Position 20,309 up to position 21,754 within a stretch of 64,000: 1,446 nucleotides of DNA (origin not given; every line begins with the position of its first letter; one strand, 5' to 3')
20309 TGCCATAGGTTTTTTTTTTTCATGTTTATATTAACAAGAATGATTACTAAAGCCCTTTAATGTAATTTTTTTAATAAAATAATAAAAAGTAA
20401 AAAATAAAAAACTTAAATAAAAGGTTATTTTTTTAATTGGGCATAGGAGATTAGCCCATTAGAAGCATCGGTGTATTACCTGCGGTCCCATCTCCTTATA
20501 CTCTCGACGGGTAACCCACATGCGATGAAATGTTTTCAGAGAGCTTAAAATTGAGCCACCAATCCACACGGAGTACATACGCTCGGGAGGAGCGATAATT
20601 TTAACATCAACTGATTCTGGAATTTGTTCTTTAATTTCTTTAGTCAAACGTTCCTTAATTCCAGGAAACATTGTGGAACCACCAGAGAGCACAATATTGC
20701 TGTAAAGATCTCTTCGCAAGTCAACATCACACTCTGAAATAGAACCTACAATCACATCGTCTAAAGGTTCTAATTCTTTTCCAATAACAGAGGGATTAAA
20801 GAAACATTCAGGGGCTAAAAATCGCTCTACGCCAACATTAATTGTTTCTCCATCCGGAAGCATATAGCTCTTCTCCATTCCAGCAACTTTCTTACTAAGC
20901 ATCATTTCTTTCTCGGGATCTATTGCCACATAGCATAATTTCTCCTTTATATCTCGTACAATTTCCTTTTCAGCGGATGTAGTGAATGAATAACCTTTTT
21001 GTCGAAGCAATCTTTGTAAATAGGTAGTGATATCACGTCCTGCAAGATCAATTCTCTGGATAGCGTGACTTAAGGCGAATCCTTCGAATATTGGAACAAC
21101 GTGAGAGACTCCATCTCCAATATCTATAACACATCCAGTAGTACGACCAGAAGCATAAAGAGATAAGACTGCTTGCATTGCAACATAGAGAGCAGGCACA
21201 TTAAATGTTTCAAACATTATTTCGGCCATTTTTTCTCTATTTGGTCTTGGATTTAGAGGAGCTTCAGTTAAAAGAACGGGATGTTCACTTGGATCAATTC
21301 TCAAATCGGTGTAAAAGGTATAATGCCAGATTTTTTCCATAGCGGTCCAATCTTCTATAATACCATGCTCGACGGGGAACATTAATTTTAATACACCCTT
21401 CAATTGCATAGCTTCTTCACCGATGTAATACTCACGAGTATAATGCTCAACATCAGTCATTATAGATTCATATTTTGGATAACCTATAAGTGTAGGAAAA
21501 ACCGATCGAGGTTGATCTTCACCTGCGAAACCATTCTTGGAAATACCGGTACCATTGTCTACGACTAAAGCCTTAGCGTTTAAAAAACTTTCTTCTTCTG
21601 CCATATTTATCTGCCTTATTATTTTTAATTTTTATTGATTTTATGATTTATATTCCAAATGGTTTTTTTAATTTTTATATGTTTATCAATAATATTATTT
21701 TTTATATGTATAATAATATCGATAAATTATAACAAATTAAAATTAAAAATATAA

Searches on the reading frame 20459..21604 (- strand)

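Call 42: search_protein_families(library=pfam, proteins=[window:20459-21604:-], max_evalue=0.001)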
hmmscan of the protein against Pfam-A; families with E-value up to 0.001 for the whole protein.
window:20459-21604:- (381 aa): 2 families
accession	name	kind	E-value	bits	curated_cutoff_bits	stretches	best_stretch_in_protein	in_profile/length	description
PF00022.25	Actin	-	5.9e-133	443.9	27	1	10-379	4-407/410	Actin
PF06723.19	MreB_Mbl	-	8.5e-06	25.3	27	1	71-325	56-298/327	MreB/Mbl protein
